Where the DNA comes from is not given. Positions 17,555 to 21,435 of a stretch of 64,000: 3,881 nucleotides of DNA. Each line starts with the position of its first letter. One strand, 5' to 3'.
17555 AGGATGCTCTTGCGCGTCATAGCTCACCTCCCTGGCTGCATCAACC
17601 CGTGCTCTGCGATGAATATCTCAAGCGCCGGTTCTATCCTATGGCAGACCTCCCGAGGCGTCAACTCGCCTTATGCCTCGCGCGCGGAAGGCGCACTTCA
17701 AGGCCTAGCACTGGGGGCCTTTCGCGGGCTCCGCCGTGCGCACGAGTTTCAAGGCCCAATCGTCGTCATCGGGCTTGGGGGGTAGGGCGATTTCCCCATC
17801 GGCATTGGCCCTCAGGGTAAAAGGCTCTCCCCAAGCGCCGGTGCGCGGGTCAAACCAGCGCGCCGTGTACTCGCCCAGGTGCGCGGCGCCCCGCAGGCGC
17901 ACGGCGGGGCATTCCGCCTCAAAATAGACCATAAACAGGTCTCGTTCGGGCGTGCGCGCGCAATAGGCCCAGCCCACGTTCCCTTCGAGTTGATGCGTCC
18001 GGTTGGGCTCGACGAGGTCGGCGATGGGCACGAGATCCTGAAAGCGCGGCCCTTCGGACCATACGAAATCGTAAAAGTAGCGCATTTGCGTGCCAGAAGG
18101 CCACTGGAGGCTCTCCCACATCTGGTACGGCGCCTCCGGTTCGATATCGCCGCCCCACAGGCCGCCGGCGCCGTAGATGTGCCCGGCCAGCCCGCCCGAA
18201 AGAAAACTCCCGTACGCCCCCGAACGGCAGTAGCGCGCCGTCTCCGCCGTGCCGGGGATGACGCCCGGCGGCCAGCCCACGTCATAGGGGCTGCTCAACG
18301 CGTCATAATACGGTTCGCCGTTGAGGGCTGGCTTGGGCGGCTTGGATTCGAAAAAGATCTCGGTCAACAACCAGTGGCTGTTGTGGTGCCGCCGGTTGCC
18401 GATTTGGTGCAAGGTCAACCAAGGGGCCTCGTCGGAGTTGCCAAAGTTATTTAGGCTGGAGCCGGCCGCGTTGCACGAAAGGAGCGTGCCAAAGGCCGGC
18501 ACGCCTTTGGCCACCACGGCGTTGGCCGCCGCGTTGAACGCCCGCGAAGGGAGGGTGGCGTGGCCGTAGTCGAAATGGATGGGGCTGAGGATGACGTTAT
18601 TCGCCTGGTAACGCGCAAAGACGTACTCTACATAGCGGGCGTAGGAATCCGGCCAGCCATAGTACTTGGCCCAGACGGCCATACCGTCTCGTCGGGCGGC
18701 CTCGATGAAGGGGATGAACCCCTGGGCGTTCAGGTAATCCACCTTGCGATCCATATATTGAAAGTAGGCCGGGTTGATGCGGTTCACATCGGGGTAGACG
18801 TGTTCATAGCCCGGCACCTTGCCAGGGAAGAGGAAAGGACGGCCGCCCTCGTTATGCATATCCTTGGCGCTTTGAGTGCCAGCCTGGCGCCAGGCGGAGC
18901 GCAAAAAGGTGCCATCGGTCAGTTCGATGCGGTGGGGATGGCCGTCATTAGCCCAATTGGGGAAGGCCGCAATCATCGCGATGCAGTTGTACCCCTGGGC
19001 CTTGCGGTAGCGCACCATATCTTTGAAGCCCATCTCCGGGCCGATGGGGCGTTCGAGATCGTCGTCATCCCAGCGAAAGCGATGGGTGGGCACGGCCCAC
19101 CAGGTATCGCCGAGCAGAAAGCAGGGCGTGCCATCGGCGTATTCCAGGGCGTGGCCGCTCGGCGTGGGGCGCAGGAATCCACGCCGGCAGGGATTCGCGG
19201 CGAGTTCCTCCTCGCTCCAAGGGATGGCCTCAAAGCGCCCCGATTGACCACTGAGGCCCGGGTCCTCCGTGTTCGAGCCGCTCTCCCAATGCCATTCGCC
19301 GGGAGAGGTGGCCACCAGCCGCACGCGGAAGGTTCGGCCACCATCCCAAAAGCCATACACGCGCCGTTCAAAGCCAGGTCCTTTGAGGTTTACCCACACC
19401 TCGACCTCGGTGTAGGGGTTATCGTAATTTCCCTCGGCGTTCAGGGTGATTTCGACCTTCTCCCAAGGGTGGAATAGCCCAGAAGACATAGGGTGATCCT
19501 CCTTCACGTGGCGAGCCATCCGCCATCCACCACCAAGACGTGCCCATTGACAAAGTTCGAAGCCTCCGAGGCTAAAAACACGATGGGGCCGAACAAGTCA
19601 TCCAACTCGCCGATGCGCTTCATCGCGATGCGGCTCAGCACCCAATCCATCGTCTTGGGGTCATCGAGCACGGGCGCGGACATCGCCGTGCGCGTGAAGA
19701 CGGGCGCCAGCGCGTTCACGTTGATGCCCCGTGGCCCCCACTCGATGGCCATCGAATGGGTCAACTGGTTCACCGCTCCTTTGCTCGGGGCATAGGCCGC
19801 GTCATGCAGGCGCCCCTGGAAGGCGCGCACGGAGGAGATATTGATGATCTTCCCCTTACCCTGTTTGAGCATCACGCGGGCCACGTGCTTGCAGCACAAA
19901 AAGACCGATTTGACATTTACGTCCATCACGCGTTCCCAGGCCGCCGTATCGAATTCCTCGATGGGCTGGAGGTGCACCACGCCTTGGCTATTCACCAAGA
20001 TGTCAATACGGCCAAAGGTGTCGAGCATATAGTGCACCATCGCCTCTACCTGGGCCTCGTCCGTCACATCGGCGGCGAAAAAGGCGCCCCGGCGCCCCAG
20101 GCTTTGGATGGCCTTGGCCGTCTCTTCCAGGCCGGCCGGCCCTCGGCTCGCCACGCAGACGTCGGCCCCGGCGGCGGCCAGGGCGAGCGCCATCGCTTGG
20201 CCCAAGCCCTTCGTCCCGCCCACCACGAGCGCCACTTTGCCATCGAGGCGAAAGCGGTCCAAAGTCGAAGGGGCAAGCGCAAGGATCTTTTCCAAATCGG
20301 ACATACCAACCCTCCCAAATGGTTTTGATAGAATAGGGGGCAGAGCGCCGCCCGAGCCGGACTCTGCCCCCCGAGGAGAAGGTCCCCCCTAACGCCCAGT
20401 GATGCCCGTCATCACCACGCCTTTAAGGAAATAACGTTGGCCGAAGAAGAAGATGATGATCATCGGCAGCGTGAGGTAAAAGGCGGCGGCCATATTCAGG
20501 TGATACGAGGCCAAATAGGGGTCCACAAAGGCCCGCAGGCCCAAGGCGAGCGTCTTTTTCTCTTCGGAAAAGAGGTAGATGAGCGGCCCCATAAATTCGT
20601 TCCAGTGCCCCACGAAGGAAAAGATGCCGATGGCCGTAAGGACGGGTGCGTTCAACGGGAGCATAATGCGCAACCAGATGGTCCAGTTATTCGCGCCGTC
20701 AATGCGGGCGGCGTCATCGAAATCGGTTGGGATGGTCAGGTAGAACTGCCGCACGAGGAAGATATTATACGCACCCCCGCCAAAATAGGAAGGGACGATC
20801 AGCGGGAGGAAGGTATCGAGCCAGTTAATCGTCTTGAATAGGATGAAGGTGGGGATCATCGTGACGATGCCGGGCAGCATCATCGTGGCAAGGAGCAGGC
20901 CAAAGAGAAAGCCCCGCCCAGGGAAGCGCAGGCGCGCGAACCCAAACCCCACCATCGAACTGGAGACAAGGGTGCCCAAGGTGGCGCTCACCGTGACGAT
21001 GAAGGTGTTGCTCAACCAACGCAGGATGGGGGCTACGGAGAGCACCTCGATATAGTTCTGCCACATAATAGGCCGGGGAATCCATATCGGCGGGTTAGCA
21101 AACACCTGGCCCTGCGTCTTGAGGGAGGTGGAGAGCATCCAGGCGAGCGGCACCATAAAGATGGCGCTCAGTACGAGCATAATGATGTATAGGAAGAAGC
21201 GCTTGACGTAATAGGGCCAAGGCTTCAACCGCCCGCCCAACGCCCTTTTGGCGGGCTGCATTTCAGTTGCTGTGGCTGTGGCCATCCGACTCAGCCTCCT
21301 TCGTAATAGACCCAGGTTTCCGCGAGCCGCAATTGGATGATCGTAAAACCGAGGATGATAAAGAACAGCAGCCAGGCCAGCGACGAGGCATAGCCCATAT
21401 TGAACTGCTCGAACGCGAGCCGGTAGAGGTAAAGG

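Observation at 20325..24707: Shared 16-nt motif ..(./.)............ just upstream of two sugar-acid-island genes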

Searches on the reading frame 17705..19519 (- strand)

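Call 9: search_protein_families(library=pfam, proteins=[window:17705-19519:-])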
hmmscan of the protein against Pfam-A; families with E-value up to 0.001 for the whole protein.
window:17705-19519:- (604 aa): 2 families
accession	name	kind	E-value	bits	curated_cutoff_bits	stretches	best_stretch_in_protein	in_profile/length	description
PF13204.13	Apiosidase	-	6.6e-34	118.4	26.5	1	122-486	4-313/320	Apiosidase-like, catalytic domain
PF16586.11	DUF5060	-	9.2e-19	67.9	27.2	1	17-82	3-69/70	Domain of unknown function (DUF5060)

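Call 55: search_protein_families(library=ncbifam, proteins=[window:17705-19489:-], max_evalue=0.01)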
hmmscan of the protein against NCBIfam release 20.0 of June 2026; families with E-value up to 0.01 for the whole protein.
window:17705-19489:- (594 aa): 0 families

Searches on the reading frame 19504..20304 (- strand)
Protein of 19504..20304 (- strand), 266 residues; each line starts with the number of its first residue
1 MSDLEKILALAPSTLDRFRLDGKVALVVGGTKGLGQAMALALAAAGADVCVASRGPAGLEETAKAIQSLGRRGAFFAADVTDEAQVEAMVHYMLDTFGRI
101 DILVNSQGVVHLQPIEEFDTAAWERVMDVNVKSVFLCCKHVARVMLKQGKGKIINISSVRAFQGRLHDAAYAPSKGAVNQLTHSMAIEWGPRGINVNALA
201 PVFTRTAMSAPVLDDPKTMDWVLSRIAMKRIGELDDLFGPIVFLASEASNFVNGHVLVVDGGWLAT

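Call 9: search_protein_families(library=pfam, proteins=[window:19504-20304:-])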
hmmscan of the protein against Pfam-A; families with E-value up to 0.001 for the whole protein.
window:19504-20304:- (266 aa): 5 families
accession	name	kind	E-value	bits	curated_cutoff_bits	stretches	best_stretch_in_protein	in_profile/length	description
PF13561.12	adh_short_C2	-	3.9e-64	216.9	27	1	31-263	5-235/236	Enoyl-(Acyl carrier protein) reductase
PF00106.31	adh_short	-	1.2e-59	201.5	26.6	1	23-214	1-192/195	short chain dehydrogenase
PF08659.16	KR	-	3e-15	57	22.6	1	25-185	3-163/180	KR domain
PF23441.1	SDR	-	0.00026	20.9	27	1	23-262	8-254/258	SDR-like rossmann domain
PF03807.23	F420_oxidored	-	0.00086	20.3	21.6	0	30-67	6-45/94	NADP oxidoreductase coenzyme F420-dependent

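Call 29: find_encoding_contigs(protein=window:19504-20304:-, flank=10000, max_places=10)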
Protein window:19504-20304:- (266 aa): 1 contig read that carries it; 1 place shown.
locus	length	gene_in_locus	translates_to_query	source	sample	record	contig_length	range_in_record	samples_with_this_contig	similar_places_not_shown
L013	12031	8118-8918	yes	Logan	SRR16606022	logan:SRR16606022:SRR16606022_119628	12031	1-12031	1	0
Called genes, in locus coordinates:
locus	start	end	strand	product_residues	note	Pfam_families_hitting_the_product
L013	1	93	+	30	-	?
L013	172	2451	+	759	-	PF00512:HisKA, PF02518:HATPase_c, PF00072:Response_reg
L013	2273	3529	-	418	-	PF00072:Response_reg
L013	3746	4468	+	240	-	PF03737:RraA-like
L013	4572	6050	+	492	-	PF01547:SBP_bac_1, PF13416:SBP_bac_8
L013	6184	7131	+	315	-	PF00528:BPD_transp_1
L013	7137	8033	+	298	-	PF00528:BPD_transp_1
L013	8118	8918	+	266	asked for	PF00106:adh_short, PF08659:KR, PF13561:adh_short_C2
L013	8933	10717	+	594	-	PF16586:DUF5060, PF13204:Apiosidase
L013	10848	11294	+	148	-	-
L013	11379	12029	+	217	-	?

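Call 31: find_homologous_proteins(query=window:19504-20304:-, max_evalue=1e-80)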
Query window:19504-20304:- (266 aa): 562 proteins with E <= 1e-80 among 8000 candidates; the best 120 are listed.
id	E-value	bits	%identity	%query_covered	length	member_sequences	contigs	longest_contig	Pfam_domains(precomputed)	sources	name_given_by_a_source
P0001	4.9e-163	559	95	100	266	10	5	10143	PF08659.17,PF13561.13,PF00106.32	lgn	-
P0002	6.8e-148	509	86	100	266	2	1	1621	PF08659.17,PF13561.13,PF00106.32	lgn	-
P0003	9.4e-144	496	83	100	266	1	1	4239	PF08659.17,PF13561.13,PF00106.32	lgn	-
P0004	1.2e-143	495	83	100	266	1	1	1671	PF08659.17,PF13561.13,PF23441.1,PF00106.32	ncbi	-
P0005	3.4e-142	490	83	100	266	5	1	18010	PF08659.17,PF13561.13,PF00106.32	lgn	-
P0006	9.0e-142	489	82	100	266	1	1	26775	PF08659.17,PF13561.13,PF00106.32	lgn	-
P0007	1.2e-141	489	83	100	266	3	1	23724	PF08659.17,PF13561.13,PF00106.32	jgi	-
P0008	1.2e-141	489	83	100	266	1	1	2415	PF08659.17,PF13561.13,PF00106.32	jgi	jgi:2-deoxy-D-gluconate 3-dehydrogenase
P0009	5.5e-141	486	81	100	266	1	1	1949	PF08659.17,PF13561.13,PF00106.32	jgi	jgi:2-deoxy-D-gluconate 3-dehydrogenase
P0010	6.3e-141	486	82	100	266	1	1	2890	PF08659.17,PF13561.13,PF00106.32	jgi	jgi:NAD(P)-dependent dehydrogenase (short-subunit alcohol dehydrogenase family)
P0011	6.6e-141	486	82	100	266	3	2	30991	PF08659.17,PF13561.13,PF00106.32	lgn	-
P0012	2.2e-140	484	82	100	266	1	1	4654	PF08659.17,PF13561.13,PF00106.32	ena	-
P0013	2.2e-140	484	82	100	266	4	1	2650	PF08659.17,PF13561.13,PF00106.32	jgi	-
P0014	6.2e-140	483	81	100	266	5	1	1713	PF08659.17,PF13561.13,PF00106.32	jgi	jgi:2-deoxy-D-gluconate 3-dehydrogenase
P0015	9.4e-140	482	81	100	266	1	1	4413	PF08659.17,PF13561.13,PF00106.32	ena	-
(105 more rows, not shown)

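Call 32: find_encoding_contigs(protein=P0001, flank=10000, max_places=10)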
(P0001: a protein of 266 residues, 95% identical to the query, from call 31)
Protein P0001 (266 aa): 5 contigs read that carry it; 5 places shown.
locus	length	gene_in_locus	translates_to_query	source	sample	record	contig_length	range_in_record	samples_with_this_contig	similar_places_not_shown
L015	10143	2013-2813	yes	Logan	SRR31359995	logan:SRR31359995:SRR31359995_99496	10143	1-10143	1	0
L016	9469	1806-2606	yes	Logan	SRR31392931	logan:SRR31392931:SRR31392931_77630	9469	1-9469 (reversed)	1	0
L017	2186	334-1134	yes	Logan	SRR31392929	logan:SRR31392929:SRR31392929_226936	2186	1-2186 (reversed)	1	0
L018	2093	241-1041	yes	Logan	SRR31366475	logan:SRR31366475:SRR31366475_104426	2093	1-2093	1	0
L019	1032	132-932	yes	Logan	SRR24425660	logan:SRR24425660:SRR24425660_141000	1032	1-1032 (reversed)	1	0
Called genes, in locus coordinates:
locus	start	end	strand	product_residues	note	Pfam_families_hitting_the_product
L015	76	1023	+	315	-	PF00528:BPD_transp_1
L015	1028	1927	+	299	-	PF00528:BPD_transp_1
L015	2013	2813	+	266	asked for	PF00106:adh_short, PF08659:KR, PF13561:adh_short_C2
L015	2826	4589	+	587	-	PF16586:DUF5060, PF13204:Apiosidase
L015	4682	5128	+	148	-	-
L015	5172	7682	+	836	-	PF22666:Glyco_hydro_2_N2, PF00703:Glyco_hydro_2, PF17753:Ig_mannosidase (weak)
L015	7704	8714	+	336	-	PF02826:2-Hacid_dh_C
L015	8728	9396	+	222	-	PF03737:RraA-like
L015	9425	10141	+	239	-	?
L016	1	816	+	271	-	?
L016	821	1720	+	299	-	PF00528:BPD_transp_1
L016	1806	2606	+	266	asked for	PF00106:adh_short, PF08659:KR, PF13561:adh_short_C2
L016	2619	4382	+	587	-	PF16586:DUF5060, PF13204:Apiosidase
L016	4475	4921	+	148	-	-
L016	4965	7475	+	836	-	PF22666:Glyco_hydro_2_N2, PF00703:Glyco_hydro_2, PF17753:Ig_mannosidase (weak)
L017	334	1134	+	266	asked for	PF00106:adh_short, PF08659:KR, PF13561:adh_short_C2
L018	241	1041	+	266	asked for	PF00106:adh_short, PF08659:KR, PF13561:adh_short_C2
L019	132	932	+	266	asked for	PF00106:adh_short, PF08659:KR, PF13561:adh_short_C2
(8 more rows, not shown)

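Call 33: find_encoding_contigs(protein=P0002, flank=10000, max_places=5)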
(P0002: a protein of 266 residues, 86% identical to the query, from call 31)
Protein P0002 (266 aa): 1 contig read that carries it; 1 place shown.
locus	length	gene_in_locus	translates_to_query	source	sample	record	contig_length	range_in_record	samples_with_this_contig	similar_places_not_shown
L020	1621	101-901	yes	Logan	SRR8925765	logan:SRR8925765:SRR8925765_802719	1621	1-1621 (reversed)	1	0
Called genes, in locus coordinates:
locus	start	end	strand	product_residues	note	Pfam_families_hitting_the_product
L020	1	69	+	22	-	?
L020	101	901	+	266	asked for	PF00106:adh_short, PF08659:KR, PF13561:adh_short_C2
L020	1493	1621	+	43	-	?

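Call 34: find_encoding_contigs(protein=P0003, flank=10000, max_places=5)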
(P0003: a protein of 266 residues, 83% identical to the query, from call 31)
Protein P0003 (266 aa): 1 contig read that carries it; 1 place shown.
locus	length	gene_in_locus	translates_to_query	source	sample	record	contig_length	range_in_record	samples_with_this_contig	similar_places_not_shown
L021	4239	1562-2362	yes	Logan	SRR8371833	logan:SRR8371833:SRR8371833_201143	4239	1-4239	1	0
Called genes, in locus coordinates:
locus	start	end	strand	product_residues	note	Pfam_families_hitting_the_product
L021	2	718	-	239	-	?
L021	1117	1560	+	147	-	PF03479:PCC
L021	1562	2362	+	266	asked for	PF00106:adh_short, PF08659:KR, PF13561:adh_short_C2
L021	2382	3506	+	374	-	PF02746:MR_MLE_N, PF13378:MR_MLE_C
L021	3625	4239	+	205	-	?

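Call 35: find_encoding_contigs(protein=P0005, flank=10000, max_places=5)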
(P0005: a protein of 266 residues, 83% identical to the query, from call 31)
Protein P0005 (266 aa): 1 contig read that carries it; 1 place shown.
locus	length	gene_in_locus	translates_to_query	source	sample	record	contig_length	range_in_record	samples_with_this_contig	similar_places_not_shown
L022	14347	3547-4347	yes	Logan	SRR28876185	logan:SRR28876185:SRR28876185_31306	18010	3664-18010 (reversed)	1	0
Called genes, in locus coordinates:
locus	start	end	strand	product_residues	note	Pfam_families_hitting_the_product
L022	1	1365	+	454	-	?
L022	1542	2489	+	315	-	PF00528:BPD_transp_1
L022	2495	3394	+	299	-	PF00528:BPD_transp_1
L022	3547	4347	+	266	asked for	PF00106:adh_short, PF08659:KR, PF13561:adh_short_C2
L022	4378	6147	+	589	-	PF16586:DUF5060, PF13204:Apiosidase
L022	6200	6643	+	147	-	-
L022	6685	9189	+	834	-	PF22666:Glyco_hydro_2_N2, PF00703:Glyco_hydro_2 (faint), PF17753:Ig_mannosidase (weak)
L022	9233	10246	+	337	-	PF02826:2-Hacid_dh_C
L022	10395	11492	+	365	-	PF02615:Ldh_2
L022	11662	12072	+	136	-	PF03479:PCC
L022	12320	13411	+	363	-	PF04055:Radical_SAM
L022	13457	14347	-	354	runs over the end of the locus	PF10282:Lactonase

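Call 55: search_protein_families(library=ncbifam, proteins=[window:19504-20304:-], max_evalue=0.01)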
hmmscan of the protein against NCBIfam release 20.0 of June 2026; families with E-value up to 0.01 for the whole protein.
window:19504-20304:- (266 aa): 234 families (the best 25 are shown)
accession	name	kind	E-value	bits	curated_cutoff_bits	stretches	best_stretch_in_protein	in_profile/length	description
NF005390.0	PRK06935.1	equivalog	6.3e-80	268.2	369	1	15-265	8-257/258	2-dehydro-3-deoxy-D-gluconate 5-dehydrogenase KduD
TIGR01832.1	kduD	equivalog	7e-78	261.5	338.85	1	18-265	1-247/248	2-dehydro-3-deoxy-D-gluconate 5-dehydrogenase KduD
NF006070.0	PRK08213.1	subfamily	2.9e-74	249.9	279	1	15-264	5-257/259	gluconate 5-dehydrogenase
NF005559.1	PRK07231.1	subfamily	2.2e-70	237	215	1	19-264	1-248/249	glucose 1-dehydrogenase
NF004778.0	PRK06124.1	equivalog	2.1e-68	230.5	303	1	14-265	3-254/256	SDR family oxidoreductase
NF005711.0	PRK07523.1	subfamily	5.3e-68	229.4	413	1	16-264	4-252/255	SDR family oxidoreductase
NF004774.0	PRK06114.1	equivalog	2.4e-66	223.8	360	1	16-265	10-261/262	SDR family oxidoreductase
NF004791.0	PRK06138.1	equivalog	1.6e-64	217.6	312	1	19-265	2-251/252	SDR family oxidoreductase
NF004818.0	PRK06172.1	equivalog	7.7e-64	215.4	336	1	19-265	4-252/253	SDR family oxidoreductase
NF006528.0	PRK08993.1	subfamily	7.9e-64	215.5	430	1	15-265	3-252/253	2-dehydro-3-deoxy-D-gluconate 5-dehydrogenase KduD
NF005488.0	PRK07097.1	equivalog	9.8e-64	215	369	1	16-266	4-260/266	gluconate 5-dehydrogenase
NF052558.1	MBtsdlDhBudC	equivalog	1.7e-63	214.5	270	1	21-265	2-243/250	meso-2,3-butanediol dehydrogenase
NF005309.0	PRK06841.1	subfamily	4.7e-60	203.2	286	1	16-263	9-252/255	GolD/DthD family dehydrogenase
TIGR01830.1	3oxo_ACP_reduc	equivalog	3.4e-59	200.5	297.75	1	25-262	1-237/239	3-oxoacyl-[acyl-carrier-protein] reductase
NF005983.0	PRK08085.1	equivalog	6e-58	196.5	408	1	16-265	3-252/254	gluconate 5-dehydrogenase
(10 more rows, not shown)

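Call 57: find_encoding_contigs(protein=P0006, flank=7000, max_places=3)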
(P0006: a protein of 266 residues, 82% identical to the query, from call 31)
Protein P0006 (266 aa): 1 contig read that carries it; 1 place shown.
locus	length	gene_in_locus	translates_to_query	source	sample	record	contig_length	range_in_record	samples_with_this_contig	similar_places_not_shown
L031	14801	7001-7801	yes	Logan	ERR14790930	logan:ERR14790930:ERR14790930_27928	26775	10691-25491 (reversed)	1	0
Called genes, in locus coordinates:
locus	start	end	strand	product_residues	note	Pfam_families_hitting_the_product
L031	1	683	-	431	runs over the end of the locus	PF01547:SBP_bac_1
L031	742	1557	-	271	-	PF01261:AP_endonuc_2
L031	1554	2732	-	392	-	-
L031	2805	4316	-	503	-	PF09913:DUF2142 (faint)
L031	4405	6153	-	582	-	PF00133:tRNA-synt_1, PF01406:tRNA-synt_1e (faint), PF09334:tRNA-synt_1g, PF08264:Anticodon_1 (weak), PF19303:Anticodon_3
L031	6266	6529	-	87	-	-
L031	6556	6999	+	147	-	PF03479:PCC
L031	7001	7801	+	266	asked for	PF00106:adh_short, PF08659:KR, PF13561:adh_short_C2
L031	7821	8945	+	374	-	PF02746:MR_MLE_N, PF13378:MR_MLE_C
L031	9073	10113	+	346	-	PF01208:URO-D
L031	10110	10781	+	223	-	PF06283:ThuA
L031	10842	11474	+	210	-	-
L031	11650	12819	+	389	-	PF00266:Aminotran_5, PF01053:Cys_Met_Meta_PP (weak)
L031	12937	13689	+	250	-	PF07796:DUF1638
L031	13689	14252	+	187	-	PF00300:His_Phos_1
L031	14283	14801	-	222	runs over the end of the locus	PF06452:CBM9_1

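Call 58: find_encoding_contigs(protein=P0007, flank=7000, max_places=3)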
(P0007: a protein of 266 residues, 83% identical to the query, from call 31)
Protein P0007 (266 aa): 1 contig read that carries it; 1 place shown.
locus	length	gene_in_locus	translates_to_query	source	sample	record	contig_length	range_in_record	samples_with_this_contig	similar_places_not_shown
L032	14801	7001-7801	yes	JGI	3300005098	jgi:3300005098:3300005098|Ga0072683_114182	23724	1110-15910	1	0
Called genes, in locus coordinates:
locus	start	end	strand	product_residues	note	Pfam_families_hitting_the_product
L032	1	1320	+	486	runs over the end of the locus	PF00590:TP_methylase, PF03819:MazG, PF01503:PRA-PH (weak)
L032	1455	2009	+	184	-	PF07155:ECF-ribofla_trS, PF12822:ECF_trnsprt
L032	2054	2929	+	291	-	PF00005:ABC_tran, PF13304:AAA_21 (weak)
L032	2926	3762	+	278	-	PF00005:ABC_tran, PF13304:AAA_21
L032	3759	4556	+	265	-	PF02361:CbiQ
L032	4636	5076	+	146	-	PF03479:PCC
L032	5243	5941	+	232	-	PF18643:RE_BsaWI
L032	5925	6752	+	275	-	PF01170:UPF0020 (faint), PF01555:N6_N4_Mtase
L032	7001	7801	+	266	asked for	PF00106:adh_short, PF08659:KR, PF13561:adh_short_C2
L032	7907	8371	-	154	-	PF00072:Response_reg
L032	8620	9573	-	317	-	-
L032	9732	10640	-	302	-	PF08239:SH3_3 (weak), PF13620:CarboxypepD_reg (weak)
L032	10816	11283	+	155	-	-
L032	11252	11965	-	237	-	-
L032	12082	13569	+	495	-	-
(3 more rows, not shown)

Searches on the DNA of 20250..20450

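Call 68: search_rna_families(source=window, start=20250, end=20450, threshold=evalue, max_evalue=1)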
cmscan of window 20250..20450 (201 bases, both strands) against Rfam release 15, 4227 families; matches with E-value up to 1: 1.
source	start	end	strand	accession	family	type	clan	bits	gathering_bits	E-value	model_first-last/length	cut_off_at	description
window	20277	20348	+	RF00153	SNORD62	Gene; snRNA; snoRNA; CD-box;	CL00068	17.6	39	0.54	1-86/86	no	Small nucleolar RNA SNORD62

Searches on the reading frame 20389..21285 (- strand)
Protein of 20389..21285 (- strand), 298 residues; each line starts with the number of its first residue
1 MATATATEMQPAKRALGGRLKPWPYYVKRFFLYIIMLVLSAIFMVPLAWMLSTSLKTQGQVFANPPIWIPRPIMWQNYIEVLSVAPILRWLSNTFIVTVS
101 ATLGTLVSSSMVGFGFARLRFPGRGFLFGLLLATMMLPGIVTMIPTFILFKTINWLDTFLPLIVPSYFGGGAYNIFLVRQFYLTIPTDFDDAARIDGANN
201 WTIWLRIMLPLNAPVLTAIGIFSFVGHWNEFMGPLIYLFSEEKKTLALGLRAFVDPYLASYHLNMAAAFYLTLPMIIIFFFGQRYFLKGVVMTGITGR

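Call 9: search_protein_families(library=pfam, proteins=[window:20389-21285:-])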
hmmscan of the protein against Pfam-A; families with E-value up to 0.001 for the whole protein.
window:20389-21285:- (298 aa): 1 family
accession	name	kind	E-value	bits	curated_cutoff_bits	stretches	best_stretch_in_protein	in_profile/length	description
PF00528.27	BPD_transp_1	-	5.6e-16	59.2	26.4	1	111-288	3-180/184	Binding-protein-dependent transport system inner membrane component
